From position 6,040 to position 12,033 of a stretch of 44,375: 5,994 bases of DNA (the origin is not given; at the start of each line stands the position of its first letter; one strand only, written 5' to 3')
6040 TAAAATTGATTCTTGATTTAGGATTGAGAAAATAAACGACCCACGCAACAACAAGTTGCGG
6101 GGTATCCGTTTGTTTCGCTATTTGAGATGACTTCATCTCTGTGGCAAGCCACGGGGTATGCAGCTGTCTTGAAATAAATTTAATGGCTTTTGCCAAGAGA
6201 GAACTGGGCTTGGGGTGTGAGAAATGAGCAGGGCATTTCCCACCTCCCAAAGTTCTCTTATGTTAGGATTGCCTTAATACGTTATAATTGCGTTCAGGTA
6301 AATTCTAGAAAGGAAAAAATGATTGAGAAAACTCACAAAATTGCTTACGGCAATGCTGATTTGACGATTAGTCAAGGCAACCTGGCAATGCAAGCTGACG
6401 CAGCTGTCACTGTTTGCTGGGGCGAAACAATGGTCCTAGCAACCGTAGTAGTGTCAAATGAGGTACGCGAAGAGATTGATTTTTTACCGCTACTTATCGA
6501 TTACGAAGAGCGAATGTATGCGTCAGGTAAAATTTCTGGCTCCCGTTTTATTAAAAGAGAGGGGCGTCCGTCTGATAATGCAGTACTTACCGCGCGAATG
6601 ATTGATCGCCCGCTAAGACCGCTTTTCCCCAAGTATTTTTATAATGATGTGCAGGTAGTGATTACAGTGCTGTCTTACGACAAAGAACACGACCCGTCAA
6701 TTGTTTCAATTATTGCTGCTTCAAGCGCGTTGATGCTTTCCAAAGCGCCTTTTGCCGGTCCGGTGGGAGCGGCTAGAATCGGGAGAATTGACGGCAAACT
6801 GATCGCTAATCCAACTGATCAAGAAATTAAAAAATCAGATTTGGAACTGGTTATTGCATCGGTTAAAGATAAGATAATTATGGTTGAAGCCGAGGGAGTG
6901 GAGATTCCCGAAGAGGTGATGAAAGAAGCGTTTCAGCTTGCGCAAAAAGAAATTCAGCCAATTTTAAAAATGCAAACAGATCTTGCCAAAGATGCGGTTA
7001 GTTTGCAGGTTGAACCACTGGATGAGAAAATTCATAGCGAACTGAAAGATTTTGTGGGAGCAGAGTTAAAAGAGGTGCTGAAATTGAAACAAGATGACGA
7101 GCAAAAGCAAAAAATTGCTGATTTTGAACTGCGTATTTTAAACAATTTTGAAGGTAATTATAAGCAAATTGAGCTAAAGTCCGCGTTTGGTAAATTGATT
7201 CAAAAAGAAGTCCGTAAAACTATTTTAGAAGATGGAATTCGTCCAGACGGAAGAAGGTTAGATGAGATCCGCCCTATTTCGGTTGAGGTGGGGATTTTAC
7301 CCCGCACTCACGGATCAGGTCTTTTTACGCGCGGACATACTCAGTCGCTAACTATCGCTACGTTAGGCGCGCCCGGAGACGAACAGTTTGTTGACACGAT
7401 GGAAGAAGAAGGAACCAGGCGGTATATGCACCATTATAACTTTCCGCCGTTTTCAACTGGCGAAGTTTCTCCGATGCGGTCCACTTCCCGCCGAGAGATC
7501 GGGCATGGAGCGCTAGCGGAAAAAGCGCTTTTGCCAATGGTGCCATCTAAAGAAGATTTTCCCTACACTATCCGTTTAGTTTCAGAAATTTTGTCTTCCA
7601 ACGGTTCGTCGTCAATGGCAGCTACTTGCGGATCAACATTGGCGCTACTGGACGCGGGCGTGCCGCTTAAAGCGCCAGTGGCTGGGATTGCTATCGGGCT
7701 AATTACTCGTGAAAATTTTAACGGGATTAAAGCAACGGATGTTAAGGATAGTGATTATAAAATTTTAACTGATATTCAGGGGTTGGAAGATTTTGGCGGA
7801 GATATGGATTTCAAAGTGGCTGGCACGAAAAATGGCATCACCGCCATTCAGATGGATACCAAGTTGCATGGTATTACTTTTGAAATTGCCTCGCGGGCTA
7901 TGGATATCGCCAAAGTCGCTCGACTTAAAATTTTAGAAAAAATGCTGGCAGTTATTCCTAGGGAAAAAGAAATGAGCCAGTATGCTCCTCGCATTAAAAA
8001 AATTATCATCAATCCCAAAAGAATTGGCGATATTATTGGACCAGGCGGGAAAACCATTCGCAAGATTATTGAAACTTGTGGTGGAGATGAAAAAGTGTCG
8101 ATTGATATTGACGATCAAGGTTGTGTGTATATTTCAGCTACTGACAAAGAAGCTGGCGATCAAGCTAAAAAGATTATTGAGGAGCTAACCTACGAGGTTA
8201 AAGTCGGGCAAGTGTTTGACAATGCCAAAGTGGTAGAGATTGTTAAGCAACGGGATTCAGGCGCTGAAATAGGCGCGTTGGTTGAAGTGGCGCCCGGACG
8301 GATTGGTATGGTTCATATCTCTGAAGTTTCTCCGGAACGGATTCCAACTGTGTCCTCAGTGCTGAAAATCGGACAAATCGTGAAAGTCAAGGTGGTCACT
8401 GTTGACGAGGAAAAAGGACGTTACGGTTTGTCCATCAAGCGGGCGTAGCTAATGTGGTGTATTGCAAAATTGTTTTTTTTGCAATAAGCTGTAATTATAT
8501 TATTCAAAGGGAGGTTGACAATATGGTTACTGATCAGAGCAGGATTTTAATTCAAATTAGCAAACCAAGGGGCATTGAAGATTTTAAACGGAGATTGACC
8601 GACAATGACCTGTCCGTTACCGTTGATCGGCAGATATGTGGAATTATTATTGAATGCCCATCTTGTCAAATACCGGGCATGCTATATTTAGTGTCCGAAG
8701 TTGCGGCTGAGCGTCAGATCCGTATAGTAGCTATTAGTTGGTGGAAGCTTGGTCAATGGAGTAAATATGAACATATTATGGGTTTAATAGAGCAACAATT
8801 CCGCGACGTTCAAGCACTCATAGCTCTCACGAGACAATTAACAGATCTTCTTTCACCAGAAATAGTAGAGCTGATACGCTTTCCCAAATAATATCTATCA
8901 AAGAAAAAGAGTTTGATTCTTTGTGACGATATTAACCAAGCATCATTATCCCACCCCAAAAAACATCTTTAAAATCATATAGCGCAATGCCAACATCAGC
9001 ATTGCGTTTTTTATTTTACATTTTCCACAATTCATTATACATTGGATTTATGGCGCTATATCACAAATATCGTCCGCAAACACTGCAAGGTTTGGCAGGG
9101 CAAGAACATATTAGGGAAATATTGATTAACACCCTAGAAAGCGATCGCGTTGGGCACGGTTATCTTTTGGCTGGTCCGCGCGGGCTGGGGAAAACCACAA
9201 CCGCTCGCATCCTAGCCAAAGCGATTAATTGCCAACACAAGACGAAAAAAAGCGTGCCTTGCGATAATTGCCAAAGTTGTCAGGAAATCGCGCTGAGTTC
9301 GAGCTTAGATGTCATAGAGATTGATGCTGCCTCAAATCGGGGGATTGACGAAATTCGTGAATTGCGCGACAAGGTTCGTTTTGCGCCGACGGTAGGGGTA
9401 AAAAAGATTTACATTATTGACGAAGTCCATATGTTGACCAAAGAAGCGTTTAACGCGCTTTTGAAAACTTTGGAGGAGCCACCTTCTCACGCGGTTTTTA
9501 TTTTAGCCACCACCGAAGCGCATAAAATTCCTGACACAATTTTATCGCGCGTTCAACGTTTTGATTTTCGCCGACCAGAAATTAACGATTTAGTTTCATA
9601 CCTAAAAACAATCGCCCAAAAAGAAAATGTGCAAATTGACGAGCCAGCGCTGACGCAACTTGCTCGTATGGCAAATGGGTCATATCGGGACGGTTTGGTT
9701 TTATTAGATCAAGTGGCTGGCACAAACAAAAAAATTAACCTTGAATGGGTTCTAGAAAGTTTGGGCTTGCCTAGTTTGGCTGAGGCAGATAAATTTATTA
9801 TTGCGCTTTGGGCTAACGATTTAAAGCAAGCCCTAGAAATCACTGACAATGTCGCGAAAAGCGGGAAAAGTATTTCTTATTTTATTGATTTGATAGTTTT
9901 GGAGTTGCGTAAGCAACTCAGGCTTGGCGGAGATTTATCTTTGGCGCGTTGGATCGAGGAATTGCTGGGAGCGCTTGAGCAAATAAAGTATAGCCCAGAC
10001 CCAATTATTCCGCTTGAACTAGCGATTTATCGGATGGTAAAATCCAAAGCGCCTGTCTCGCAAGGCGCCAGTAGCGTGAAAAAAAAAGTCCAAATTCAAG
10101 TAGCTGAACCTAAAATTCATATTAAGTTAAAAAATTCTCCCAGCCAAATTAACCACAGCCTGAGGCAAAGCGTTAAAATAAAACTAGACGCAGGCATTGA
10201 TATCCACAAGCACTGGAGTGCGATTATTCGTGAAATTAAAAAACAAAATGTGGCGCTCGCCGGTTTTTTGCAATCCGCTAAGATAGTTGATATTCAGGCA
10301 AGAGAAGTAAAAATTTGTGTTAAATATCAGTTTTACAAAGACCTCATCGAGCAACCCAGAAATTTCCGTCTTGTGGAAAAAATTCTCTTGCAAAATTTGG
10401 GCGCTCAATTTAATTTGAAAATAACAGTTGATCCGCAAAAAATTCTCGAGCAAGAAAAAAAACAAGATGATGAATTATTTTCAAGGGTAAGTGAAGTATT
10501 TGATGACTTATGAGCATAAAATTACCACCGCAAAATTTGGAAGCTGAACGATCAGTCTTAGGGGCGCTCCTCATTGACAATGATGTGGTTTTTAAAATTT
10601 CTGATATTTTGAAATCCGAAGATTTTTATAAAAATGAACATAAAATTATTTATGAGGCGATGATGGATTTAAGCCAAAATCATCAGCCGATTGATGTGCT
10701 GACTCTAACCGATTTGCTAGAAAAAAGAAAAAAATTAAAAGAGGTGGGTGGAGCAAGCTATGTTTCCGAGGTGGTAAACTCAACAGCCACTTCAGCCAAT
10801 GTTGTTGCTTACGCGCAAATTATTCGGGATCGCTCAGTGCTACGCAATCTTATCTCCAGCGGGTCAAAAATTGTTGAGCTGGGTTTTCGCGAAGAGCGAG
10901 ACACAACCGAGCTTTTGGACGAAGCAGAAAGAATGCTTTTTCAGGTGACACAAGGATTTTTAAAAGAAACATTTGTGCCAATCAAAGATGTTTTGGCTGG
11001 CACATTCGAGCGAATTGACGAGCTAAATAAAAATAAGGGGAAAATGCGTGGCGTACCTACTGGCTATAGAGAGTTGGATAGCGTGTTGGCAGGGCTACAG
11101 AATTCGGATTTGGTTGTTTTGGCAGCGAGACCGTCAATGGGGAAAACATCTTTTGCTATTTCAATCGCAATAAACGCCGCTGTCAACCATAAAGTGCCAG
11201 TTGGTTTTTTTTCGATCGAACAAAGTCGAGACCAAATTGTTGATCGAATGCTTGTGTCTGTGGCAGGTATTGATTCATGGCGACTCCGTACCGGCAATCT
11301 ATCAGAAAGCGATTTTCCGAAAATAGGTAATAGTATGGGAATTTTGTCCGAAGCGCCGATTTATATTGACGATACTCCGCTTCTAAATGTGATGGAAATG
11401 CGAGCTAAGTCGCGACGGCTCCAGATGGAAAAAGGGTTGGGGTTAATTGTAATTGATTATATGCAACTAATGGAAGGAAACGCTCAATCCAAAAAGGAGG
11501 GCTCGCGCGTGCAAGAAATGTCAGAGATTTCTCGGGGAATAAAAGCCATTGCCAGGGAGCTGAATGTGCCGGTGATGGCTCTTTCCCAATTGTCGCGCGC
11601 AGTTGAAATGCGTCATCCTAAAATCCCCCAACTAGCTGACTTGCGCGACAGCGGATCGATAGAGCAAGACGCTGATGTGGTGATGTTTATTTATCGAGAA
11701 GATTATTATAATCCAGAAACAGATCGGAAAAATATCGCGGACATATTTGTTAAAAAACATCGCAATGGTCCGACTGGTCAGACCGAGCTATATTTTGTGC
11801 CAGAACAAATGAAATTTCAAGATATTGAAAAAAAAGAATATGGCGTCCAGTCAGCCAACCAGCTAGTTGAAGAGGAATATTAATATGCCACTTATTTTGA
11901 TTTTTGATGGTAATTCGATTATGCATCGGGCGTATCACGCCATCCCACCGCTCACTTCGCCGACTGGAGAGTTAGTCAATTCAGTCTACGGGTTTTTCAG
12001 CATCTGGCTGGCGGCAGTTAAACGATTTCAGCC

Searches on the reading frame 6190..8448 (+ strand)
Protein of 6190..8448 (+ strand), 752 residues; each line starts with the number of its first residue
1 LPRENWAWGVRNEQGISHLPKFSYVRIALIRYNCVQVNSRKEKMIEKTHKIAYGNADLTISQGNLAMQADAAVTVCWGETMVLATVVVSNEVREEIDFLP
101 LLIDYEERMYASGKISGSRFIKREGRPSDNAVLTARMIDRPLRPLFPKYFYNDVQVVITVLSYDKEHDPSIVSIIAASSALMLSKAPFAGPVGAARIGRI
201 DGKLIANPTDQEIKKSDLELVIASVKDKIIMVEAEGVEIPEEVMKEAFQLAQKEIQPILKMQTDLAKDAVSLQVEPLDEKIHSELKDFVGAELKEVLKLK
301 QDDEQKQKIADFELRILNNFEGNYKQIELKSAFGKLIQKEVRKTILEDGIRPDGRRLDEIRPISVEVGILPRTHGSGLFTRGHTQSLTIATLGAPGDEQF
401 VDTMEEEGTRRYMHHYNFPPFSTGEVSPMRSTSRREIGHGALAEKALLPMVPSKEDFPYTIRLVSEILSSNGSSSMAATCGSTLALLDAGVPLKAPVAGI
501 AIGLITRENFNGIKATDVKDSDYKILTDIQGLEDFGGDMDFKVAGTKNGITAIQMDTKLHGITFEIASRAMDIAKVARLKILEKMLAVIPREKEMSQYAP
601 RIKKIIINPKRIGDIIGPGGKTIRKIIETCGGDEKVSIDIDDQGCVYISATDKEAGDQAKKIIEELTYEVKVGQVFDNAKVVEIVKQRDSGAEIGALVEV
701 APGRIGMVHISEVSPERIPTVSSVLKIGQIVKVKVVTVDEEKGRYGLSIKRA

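Call 44: search_protein_families(library=pfam, proteins=[window:6190-8448:+], max_evalue=0.00001)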
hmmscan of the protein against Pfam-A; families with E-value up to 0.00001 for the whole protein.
window:6190-8448:+ (752 aa): 5 families
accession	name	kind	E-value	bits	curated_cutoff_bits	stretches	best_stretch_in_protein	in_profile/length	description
PF01138.27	RNase_PH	-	1.3e-55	187.8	25.5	2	58-187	5-130/130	3' exoribonuclease family, domain 1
PF03725.20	RNase_PH_C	-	2e-20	73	20.8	1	190-253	1-66/67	3' exoribonuclease family, domain 2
PF00575.29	S1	-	1.2e-09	38.8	22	1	694-750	18-74/74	S1 RNA binding domain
PF03726.19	PNPase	-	1.1e-08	35.9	24.6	1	281-356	2-81/81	Polyribonucleotide nucleotidyltransferase, RNA binding domain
PF00013.35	KH_1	-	2.2e-06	27.8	21.5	1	604-665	3-66/66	KH domain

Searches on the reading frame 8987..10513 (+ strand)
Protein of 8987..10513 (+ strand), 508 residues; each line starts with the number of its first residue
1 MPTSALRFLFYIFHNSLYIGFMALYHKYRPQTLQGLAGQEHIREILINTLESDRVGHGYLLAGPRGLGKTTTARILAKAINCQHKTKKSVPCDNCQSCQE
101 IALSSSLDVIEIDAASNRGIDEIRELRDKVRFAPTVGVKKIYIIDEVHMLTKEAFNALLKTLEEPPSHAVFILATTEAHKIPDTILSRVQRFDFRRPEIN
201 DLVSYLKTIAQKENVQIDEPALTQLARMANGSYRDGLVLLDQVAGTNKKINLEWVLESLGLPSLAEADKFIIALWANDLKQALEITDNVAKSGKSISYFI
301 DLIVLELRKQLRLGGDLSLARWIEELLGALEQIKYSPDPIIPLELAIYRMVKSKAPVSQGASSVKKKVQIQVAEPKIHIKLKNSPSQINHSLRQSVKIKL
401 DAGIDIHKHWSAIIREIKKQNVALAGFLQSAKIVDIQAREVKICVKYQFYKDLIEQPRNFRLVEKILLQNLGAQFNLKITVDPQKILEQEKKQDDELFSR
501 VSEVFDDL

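Call 44: search_protein_families(library=pfam, proteins=[window:8987-10513:+], max_evalue=0.00001)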
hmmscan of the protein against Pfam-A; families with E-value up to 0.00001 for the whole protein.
window:8987-10513:+ (508 aa): 7 families
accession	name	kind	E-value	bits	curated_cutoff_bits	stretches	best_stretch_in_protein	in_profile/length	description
PF13177.12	DNA_pol3_delta2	-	4.1e-45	154.1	27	1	39-196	2-159/161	DNA polymerase III, delta subunit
PF00004.35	AAA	-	2.8e-13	50.9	21.2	1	60-194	2-125/131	ATPase family associated with various cellular activities (AAA)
PF22608.2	DNAX_ATPase_lid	-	5.5e-12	45.7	27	1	203-242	3-42/49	DNA polymerase III clamp loader subunit, ATPase lid domain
PF05496.18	RuvB_N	-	7e-08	32.8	27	1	29-89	2-66/159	Holliday junction DNA helicase RuvB P-loop domain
PF07728.20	AAA_5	-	3e-07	31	22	1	60-164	3-92/139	AAA domain (dynein-related subfamily)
PF13401.12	AAA_22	-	4.4e-07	30.7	27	1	60-176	9-123/130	AAA domain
PF06068.19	TIP49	-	9.8e-07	28.7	23.8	0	139-176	275-311/347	TIP49 P-loop domain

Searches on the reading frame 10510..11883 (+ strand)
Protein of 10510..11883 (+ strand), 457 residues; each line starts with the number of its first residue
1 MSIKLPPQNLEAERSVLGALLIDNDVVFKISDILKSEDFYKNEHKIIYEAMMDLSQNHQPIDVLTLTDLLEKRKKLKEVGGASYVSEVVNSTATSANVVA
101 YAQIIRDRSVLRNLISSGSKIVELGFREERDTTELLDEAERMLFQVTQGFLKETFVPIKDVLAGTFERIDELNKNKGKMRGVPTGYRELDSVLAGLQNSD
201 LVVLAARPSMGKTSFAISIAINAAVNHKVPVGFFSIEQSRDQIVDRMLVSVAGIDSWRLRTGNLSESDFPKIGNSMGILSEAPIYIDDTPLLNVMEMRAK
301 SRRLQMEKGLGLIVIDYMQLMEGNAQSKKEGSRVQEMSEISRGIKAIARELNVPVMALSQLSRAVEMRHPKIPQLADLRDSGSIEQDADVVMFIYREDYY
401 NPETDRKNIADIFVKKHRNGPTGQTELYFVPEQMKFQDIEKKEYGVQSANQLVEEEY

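Call 44: search_protein_families(library=pfam, proteins=[window:10510-11883:+], max_evalue=0.00001)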
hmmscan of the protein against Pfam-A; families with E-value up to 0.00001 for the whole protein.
window:10510-11883:+ (457 aa): 3 families
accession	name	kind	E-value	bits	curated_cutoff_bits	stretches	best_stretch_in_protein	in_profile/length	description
PF03796.21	DnaB_C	-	1.5e-103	346.1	27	1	181-438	1-255/255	DnaB-like helicase C terminal domain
PF00772.26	DnaB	-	4.7e-36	123.4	23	1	6-107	2-103/103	DnaB-like helicase N terminal domain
PF13481.12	AAA_25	-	6.9e-09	36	27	1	186-361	19-190/195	AAA domain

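Call 45: find_homologous_proteins(query=window:10510-11883:+, max_evalue=1e-50)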
Query window:10510-11883:+ (457 aa): 8000 proteins with E <= 1e-50 among 8000 candidates; the best 120 are listed.
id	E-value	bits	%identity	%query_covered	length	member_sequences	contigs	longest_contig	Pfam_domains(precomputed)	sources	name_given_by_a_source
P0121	6.9e-292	985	100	100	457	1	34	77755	PF03796.22,PF00772.27,PF13481.13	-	-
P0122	2.2e-291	984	100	100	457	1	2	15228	PF03796.22,PF00772.27,PF13481.13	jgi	-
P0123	2.4e-291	984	100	100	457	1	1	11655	PF03796.22,PF00772.27,PF13481.13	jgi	-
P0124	3.4e-291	983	100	100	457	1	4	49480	PF03796.22,PF00772.27,PF13481.13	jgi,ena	-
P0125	1.4e-290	981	100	100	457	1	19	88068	PF03796.22,PF00772.27,PF13481.13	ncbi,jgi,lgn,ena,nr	ncbi:replicative DNA helicase [Candidatus Berkelbacteria bacterium CG2_30_39_44]|nr:MAG: replicative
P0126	2.2e-290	980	100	100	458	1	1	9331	PF03796.22,PF00772.27,PF13481.13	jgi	-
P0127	7.0e-290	979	99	100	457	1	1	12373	PF03796.22,PF00772.27,PF13481.13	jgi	-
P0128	2.4e-289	977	99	100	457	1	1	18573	PF03796.22,PF00772.27,PF13481.13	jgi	-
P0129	2.9e-282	954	96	100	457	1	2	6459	PF03796.22,PF00772.27,PF13481.13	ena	-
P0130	4.0e-282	953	96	100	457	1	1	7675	PF03796.22,PF00772.27,PF13481.13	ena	-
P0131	1.7e-276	935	94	100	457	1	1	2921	PF03796.22,PF00772.27,PF13481.13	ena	-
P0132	2.4e-276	934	94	100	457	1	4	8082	PF03796.22,PF00772.27,PF13481.13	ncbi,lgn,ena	-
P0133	8.3e-220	748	74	97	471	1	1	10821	PF03796.22,PF00772.27,PF13481.13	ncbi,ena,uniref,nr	ncbi:MAG: Replicative DNA helicase [Candidatus Berkelbacteria bacterium Licking1014_7]|uniref:Replic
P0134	1.7e-219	747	74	96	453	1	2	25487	PF03796.22,PF00772.27,PF13481.13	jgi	jgi:replicative DNA helicase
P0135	1.1e-198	678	66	96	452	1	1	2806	PF03796.22,PF00772.27,PF13481.13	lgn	-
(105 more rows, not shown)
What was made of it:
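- Berkelbacteria CG2_30_39_44 (call 45).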
